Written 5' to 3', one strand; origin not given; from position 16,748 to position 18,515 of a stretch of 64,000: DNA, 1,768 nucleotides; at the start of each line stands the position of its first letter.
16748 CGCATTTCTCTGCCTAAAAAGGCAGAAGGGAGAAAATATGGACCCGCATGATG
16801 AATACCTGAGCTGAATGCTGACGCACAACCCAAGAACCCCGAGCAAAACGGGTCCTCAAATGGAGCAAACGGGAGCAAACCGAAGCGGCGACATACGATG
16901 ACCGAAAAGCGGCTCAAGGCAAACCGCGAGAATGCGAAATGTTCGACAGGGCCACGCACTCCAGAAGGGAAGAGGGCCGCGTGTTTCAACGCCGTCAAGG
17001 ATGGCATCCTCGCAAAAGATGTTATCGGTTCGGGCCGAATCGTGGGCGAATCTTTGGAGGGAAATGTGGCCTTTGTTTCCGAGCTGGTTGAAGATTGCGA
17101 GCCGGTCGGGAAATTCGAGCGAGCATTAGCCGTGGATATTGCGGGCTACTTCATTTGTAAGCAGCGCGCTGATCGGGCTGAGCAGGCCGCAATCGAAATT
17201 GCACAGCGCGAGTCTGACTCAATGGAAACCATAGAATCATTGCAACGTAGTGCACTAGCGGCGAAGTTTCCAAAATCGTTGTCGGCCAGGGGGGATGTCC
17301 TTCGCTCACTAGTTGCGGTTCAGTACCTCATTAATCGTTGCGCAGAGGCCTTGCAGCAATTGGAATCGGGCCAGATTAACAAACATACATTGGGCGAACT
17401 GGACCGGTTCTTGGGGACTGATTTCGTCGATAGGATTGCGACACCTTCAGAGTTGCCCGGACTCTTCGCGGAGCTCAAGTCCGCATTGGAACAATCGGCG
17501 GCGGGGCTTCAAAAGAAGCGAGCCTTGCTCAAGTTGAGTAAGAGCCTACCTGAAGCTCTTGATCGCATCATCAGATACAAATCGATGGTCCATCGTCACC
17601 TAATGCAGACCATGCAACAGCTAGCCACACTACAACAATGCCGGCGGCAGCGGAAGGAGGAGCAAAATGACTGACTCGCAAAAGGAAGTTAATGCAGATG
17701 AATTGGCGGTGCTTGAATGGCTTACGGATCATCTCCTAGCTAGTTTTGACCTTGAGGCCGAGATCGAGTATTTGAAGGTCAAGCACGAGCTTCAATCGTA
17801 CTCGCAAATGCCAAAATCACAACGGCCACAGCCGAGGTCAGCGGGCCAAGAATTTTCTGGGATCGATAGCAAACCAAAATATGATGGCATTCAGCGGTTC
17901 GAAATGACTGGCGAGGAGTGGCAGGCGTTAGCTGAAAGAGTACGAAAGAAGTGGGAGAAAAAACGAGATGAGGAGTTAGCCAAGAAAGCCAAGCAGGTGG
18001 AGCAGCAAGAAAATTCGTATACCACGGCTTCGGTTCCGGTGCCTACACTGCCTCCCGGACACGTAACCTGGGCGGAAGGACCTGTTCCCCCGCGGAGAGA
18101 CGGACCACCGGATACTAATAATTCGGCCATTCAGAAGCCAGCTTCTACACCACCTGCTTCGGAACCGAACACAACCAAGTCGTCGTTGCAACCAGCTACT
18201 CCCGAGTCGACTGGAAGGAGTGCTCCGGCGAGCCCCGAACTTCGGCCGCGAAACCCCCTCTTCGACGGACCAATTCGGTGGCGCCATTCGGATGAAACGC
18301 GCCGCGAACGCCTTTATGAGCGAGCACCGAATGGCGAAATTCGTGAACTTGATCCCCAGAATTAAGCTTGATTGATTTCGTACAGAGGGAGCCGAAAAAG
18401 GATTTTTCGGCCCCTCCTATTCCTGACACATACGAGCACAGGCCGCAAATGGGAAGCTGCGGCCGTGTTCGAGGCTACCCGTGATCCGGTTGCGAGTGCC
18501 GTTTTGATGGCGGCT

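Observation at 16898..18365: Translationally coupled pair of unknown proteins embedded among toxin-antitoxin modules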

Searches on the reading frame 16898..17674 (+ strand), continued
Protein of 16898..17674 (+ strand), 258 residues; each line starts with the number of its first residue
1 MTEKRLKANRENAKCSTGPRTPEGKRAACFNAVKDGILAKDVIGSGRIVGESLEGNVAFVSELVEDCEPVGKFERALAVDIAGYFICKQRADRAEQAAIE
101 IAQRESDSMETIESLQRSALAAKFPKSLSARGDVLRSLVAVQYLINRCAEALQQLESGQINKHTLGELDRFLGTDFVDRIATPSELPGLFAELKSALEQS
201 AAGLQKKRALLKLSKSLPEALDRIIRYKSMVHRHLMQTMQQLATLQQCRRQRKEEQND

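Call 77: fold_search(model_id=the predicted structure, library=viral)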
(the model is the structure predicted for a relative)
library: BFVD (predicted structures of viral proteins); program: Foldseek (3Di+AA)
matches with E <= 10: 455; with E <= 0.001: 0
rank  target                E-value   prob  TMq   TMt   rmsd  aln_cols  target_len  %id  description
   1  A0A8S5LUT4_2          1.1e-01  0.63  0.28  0.11  31.3       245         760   15  Tail protein [Siphoviridae sp. ctMsr1]
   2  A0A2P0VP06            1.2e-01  0.41  0.22  0.20  21.8       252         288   14  Uncharacterized protein [Tetraselmis virus 1]
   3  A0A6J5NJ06            1.2e-01  0.30  0.20  0.10  20.8       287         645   13  Uncharacterized protein [uncultured Caudovirales phage]
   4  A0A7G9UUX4            1.4e-01  0.23  0.18  0.07  27.4       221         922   13  (no name in the UniProt tables at hand)
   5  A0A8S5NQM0            1.8e-01  0.18  0.15  0.13  20.4       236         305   11  Uncharacterized protein [Myoviridae sp. ctagO6]
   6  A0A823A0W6            2.0e-01  0.30  0.24  0.19  15.7       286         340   12  (no name in the UniProt tables at hand)
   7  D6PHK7                2.1e-01  0.25  0.18  0.15  30.6       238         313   14  (no name in the UniProt tables at hand)
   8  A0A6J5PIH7            2.1e-01  0.15  0.17  0.11  41.6       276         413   16  Uncharacterized protein [uncultured Caudovirales phage]
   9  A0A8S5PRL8            2.4e-01  0.35  0.19  0.26  19.1       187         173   12  Uncharacterized protein [Myoviridae sp. ctjhW4]
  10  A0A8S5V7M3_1          2.6e-01  0.18  0.17  0.05  23.9       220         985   13  Uncharacterized protein [CrAss-like virus sp. ctUXy6]
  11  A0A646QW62            2.6e-01  0.15  0.16  0.18  20.9       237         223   13  Internal virion protein [Roseobacter phage CRP-4]
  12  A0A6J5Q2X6            3.0e-01  0.18  0.17  0.15  22.6       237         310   13  Intramolecular chaperone auto-processing domain containing protein [uncultured Caudovirales phage]
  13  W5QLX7                3.2e-01  0.41  0.26  0.29  18.9       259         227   14  NS3 [Orungo virus]
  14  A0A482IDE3            3.4e-01  0.41  0.26  0.19  19.0       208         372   12  Uncharacterized protein [Synechococcus phage S-B28]
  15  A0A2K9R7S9            3.5e-01  0.38  0.21  0.30  13.2       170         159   15  (no name in the UniProt tables at hand)
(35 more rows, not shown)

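Call 81: find_related_loci(query=window:16898-17671:+, collection=metagenome_contigs, flank=6000)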
Query window:16898-17671:+ (258 aa) in metagenome_contigs; peptide patterns used: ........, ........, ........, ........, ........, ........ (x = any residue, [..] = any of these).
121 stretches matched a pattern, but none encodes a relative of the query by tblastn (E <= 1e-3).

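Call 86: find_encoding_contigs(protein=P0045, flank=5000, max_places=6)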
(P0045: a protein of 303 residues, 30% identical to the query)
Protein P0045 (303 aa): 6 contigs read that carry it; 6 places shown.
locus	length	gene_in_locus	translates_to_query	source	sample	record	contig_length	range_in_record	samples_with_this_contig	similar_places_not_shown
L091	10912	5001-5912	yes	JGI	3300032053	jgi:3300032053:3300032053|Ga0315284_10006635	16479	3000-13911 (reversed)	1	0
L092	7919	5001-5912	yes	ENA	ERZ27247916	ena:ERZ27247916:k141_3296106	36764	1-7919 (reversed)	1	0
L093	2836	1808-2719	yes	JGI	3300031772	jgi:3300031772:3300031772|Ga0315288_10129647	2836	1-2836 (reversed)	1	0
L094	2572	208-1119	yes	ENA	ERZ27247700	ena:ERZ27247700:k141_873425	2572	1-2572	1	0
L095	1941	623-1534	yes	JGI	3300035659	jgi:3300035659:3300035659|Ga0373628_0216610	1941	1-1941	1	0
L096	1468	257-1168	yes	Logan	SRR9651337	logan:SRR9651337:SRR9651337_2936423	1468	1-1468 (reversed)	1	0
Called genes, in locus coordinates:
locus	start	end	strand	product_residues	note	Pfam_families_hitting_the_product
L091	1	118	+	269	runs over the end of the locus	PF00398:RrnaAD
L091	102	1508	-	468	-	-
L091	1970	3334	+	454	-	PF00034:Cytochrom_C (faint)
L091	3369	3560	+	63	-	-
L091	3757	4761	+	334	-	PF00034:Cytochrom_C (weak), PF13442:Cytochrome_CBB3 (faint)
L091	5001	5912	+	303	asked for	-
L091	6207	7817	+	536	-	PF00753:Lactamase_B, PF12706:Lactamase_B_2, PF22505:RNase_J_b_CASP, PF07521:RMMBL, PF17770:RNase_J_C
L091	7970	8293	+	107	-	PF05635:23S_rRNA_IVP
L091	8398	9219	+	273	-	PF02673:BacA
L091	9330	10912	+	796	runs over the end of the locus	PF13491:FtsK_4TM, PF17854:FtsK_alpha, PF01580:FtsK_SpoIIIE, PF09397:FtsK_gamma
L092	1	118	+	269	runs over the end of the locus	PF00398:RrnaAD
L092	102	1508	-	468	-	-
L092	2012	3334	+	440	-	PF00034:Cytochrom_C (faint)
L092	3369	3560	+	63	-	-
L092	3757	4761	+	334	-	PF00034:Cytochrom_C (weak), PF13442:Cytochrome_CBB3 (faint)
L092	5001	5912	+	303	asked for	-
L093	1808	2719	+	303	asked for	-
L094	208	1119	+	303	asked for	-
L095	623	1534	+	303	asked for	-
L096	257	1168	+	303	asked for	-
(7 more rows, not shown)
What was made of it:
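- P0045 sits in the same context in six samples (call 86). P0045 is stably placed between cytochrome c and RNase J genes in six samples (call 86).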

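Call 93: search_dna_similar(query=window:16898-17671:+, collection=phages, mode=protein, max_evalue=0.001, max_rows=10)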
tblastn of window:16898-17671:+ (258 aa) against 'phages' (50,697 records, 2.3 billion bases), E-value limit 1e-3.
No match.
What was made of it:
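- Tried and rejected: Phages gave no ORF1 match (call 93).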

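Call 95: get_annotated_region(hit=H1, flank=4000)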
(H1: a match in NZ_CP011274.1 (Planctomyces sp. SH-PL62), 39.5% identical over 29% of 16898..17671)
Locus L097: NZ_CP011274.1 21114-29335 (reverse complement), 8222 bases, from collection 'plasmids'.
description: Planctomyces sp. SH-PL62 plasmid pPL62-1, complete sequence
organism: Planctomyces sp. SH-PL62 (NCBI taxid 1636152)
taxonomy: Bacteria; Planctomycetota; Planctomycetia; Planctomycetales; Planctomycetaceae; Planctomyces; Planctomyces sp. SH-PL62
host: -; source: cell culture,sugar beet rhizosphere; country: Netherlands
typing (MOB-suite, as given by PLSDB): non-mobilizable; replicon rep_cluster_171
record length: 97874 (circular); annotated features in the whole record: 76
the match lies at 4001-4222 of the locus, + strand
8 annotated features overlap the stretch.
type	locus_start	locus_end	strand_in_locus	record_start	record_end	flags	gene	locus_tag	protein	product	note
CDS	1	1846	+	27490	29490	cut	-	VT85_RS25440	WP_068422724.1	AI-2E family transporter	GO:1905887 - autoinducer AI-2 transmembrane transport [Evidence IEA]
CDS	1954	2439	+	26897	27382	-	-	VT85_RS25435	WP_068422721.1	CBS domain-containing protein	-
CDS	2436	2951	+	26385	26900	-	-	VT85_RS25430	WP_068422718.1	hypothetical protein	-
CDS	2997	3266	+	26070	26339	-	-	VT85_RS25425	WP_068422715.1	DUF883 family protein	-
CDS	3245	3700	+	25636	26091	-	-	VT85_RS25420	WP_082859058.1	phage holin family protein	-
CDS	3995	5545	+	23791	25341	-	-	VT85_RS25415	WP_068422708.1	hypothetical protein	-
CDS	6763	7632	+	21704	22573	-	-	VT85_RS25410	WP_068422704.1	ParA family protein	-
CDS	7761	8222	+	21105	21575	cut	-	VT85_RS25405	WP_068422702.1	hypothetical protein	-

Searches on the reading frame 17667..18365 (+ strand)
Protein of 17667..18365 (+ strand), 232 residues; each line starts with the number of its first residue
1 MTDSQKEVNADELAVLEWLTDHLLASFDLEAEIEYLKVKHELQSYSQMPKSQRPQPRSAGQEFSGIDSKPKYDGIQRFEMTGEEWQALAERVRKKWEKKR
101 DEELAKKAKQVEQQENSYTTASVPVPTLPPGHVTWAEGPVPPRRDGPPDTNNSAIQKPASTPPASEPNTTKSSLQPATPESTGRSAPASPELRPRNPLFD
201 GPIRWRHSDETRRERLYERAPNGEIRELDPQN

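Call 4: search_protein_families(library=pfam, proteins=[window:17667-18365:+], max_evalue=0.1)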
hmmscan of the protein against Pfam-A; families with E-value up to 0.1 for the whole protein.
window:17667-18365:+ (232 aa): 1 family
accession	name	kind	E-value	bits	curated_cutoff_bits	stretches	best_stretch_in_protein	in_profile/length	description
PF16169.10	DUF4872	-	0.095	12.9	28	0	76-120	125-171/173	Domain of unknown function (DUF4872)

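Call 5: search_protein_families(library=ncbifam, proteins=[window:17667-18365:+], max_evalue=1)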
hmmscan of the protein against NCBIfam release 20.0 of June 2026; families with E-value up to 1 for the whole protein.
window:17667-18365:+ (232 aa): 0 families

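Call 6: search_protein_families(library=padloc, proteins=[window:17667-18365:+], max_evalue=1)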
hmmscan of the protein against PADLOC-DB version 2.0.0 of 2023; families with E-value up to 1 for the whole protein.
window:17667-18365:+ (232 aa): 0 families

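Call 7: search_protein_families(library=phrogs, proteins=[window:17667-18365:+], max_evalue=1)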
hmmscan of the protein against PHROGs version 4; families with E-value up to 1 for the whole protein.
window:17667-18365:+ (232 aa): 2 families
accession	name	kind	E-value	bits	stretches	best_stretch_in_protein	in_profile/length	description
phrog_26600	-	unknown function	0.041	14.5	1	62-116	67-121/218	-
phrog_9213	-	unknown function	0.52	11.4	1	15-40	40-65/69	-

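Call 9: find_homologous_proteins(query=window:17667-18362:+, max_evalue=0.001)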
Query window:17667-18362:+ (232 aa): 1 proteins with E <= 0.001 among 813 candidates.
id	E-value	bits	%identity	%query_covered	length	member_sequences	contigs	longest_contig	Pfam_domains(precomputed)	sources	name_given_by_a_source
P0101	7.5e-149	512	100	100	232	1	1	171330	-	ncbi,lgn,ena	-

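Call 64: find_homologous_proteins(query=A4, max_evalue=0.01)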
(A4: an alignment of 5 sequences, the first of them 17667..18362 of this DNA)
Query A4 (5 sequences) (232 aa, profile of the alignment): 4 proteins with E <= 0.01 among 8000 candidates.
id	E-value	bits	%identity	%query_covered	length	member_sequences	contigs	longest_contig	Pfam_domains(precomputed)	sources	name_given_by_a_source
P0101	5.9e-99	349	100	100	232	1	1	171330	-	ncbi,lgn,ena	-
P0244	5.0e-87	310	36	43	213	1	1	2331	-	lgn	-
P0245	3.0e-75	271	42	68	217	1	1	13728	-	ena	-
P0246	2.0e-20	92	51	21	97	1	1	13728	-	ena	-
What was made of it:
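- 17667..18365 (+): ORF2, 232 aa. An acidic (pI 5.6), mostly disordered partner restricted to this lineage. Among 5.8 billion clusters only itself, P0244, P0245 and P0246 were found, all next to ORF1 homologues (calls 9, 64).
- ORF2 has an extremely narrow distribution (calls 9, 64).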

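Call 67: find_encoding_contigs(protein=P0101, flank=10000, max_places=5)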
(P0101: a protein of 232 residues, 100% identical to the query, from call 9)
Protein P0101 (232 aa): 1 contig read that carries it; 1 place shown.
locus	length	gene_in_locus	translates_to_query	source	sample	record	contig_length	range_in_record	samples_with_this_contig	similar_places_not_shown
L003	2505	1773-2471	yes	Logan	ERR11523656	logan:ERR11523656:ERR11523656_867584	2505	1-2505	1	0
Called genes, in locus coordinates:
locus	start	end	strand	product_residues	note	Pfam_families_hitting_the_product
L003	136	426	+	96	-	-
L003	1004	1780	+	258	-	-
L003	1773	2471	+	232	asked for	-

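Call 72: predict_structure(alignment_id=A5)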
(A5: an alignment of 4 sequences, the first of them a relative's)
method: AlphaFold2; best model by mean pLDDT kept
length: 232 residues; sequences in the alignment: 4
mean_pLDDT: 51.7   pTM: 0.23
mean pLDDT of the five models: 51.7, 49.8, 46.4, 45.6, 44.2
residues with pLDDT >= 90: 0; 70-90: 36; 50-70: 67; < 50: 129
segments of 3 or more residues with pLDDT < 50: 1-5, 45-49, 54-69, 72-76, 118-129, 131-161, 163-213
pLDDT, mean of each block of 10 residues (from residue 1): 50 72 65 63 50 44 40 51 74 80 78 55 45 41 44 39 38 36 35 38 39 53 61 49
secondary structure, 60 per line:
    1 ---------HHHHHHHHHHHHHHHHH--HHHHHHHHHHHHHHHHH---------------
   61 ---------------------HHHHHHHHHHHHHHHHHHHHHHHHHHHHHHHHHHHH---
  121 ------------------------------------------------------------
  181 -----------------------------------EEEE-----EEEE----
elements in order: H10-26 H29-45 H82-117 E216-219 E225-228
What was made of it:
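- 17667..18365 (+): AlphaFold2 pLDDT is 52 (call 72).
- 17868..18017 (+): Second conserved module of ORF2 (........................) followed by a K/E-rich helix, residues 68-117. Helix 82-117 with pLDDT 74-80 (call 72).
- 18018..18362 (+): Pro/Ser/Thr-rich disordered tail of ORF2, residues 118-232. Most of the tail has pLDDT below 50 (call 72).
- Checked: The rest has pLDDT below 50 (call 72).
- Disorder of ORF2: call 72.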

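Call 80: find_related_loci(query=A5, collection=metagenome_contigs, flank=6000)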
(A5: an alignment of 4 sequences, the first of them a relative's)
Query A5 (232 aa) in metagenome_contigs; peptide patterns used: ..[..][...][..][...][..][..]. (x = any residue, [..] = any of these).
38 stretches matched a pattern, but none encodes a relative of the query by tblastn (E <= 1e-3).
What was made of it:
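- Tried and rejected: JGI metagenome scans for ORF2 and for close ORF1 relatives found none (calls 80, 81).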

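Call 94: search_dna_similar(query=window:17667-18362:+, collection=plasmids, mode=protein, max_evalue=0.001, max_rows=10)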
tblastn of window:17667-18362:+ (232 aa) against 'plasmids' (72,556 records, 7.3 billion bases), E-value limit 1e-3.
No match.
